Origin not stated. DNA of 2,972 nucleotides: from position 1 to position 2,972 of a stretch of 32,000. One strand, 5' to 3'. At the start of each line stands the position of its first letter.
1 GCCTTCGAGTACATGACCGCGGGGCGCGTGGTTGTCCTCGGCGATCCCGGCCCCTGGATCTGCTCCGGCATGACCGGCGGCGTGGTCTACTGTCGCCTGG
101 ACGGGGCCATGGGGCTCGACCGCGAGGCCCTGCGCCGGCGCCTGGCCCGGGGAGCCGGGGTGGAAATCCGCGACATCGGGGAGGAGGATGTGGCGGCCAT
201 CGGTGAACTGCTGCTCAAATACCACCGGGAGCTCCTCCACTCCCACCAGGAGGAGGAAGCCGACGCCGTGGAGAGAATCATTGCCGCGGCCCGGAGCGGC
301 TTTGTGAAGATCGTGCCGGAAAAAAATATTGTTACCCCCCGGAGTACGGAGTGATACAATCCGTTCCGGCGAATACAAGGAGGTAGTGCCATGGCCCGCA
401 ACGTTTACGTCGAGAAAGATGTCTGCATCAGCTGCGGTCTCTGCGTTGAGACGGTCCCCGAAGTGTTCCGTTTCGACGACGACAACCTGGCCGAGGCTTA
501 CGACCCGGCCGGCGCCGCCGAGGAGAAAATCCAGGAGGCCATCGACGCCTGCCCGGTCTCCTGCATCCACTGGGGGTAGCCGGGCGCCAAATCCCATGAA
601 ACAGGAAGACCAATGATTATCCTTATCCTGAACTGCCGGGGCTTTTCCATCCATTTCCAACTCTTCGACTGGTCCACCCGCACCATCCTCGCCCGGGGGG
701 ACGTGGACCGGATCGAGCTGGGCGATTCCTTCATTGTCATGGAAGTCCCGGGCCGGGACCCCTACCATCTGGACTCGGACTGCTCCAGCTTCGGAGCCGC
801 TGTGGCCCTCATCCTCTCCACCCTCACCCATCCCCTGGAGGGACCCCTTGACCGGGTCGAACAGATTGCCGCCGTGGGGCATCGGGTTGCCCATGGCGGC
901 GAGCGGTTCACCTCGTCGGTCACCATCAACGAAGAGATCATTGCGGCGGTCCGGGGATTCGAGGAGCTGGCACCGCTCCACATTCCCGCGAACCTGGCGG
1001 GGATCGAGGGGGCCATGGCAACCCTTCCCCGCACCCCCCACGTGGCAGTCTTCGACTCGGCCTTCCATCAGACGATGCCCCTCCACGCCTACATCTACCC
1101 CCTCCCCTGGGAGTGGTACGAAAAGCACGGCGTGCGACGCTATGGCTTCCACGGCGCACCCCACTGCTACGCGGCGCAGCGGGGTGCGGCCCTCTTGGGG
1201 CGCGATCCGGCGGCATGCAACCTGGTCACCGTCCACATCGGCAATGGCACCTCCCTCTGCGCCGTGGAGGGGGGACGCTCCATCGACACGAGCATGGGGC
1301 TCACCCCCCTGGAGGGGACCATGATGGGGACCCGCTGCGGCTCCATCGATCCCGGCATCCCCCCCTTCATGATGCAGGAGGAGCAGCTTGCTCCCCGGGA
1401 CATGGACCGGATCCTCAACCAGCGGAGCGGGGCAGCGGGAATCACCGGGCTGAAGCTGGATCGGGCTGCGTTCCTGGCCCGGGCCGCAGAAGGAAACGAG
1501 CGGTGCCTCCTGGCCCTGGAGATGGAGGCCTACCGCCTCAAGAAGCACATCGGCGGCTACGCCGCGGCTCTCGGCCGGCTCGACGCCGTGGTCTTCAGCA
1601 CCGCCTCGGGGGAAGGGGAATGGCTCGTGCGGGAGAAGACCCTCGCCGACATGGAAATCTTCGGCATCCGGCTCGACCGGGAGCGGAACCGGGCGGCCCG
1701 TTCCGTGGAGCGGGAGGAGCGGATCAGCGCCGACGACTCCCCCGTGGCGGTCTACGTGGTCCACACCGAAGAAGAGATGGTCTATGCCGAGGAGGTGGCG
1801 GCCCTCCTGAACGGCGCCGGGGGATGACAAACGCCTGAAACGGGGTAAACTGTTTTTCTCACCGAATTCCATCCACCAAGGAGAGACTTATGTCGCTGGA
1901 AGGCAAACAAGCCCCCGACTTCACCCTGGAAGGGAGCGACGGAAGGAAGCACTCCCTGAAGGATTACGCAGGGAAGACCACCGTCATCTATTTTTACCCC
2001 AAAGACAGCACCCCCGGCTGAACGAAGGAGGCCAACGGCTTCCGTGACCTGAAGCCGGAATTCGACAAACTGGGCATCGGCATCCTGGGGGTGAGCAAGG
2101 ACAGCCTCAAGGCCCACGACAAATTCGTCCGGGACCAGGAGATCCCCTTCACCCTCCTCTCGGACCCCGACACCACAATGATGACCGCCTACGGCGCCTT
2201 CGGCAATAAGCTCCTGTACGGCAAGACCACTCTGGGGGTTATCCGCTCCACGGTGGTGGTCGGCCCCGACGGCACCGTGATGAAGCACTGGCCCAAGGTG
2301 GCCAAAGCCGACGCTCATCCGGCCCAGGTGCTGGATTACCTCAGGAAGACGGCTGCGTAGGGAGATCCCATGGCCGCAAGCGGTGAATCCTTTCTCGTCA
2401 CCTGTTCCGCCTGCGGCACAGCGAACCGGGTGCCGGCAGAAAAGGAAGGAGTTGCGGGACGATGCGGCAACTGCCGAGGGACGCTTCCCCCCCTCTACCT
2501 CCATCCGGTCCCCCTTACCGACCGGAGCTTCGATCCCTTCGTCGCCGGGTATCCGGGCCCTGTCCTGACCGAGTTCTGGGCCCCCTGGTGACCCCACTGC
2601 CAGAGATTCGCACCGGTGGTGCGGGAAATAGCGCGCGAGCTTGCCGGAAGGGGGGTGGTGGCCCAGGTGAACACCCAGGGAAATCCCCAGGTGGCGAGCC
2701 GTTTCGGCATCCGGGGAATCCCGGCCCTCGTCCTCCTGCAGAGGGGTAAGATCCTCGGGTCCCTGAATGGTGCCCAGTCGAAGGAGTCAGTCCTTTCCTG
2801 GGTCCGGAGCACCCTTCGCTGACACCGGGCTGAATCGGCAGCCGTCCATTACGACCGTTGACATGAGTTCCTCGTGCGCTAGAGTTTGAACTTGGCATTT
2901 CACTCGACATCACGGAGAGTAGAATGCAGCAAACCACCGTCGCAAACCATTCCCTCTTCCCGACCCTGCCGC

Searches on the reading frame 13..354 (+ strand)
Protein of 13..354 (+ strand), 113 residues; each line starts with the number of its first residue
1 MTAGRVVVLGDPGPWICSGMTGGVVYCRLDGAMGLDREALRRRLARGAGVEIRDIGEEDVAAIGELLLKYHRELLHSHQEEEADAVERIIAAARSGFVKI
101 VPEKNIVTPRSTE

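Call 85: search_protein_families(library=pfam, max_evalue=0.0001, proteins=[window:13-354:+])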
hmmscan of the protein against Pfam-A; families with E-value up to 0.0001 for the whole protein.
window:13-354:+ (113 aa): 1 family
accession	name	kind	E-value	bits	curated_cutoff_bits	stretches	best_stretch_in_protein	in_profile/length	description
PF01493.24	GXGXG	-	4.4e-05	23.6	32.5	1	1-28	136-163/190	GXGXG motif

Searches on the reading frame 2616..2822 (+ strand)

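Call 55: search_protein_families(library=pfam, max_evalue=0.01, proteins=[window:2616-2822:+])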
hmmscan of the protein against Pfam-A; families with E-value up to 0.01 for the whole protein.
window:2616-2822:+ (68 aa): 3 families
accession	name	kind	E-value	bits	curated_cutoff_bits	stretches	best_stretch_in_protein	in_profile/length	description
PF00085.26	Thioredoxin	-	2.3e-09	37.6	23.5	1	2-64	40-102/103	Thioredoxin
PF07449.17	HyaE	-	5.3e-05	23.6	22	1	1-55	49-104/108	Hydrogenase-1 expression protein HyaE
PF13098.12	Thioredoxin_2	-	0.0071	17.1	27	1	20-62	61-103/104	Thioredoxin-like domain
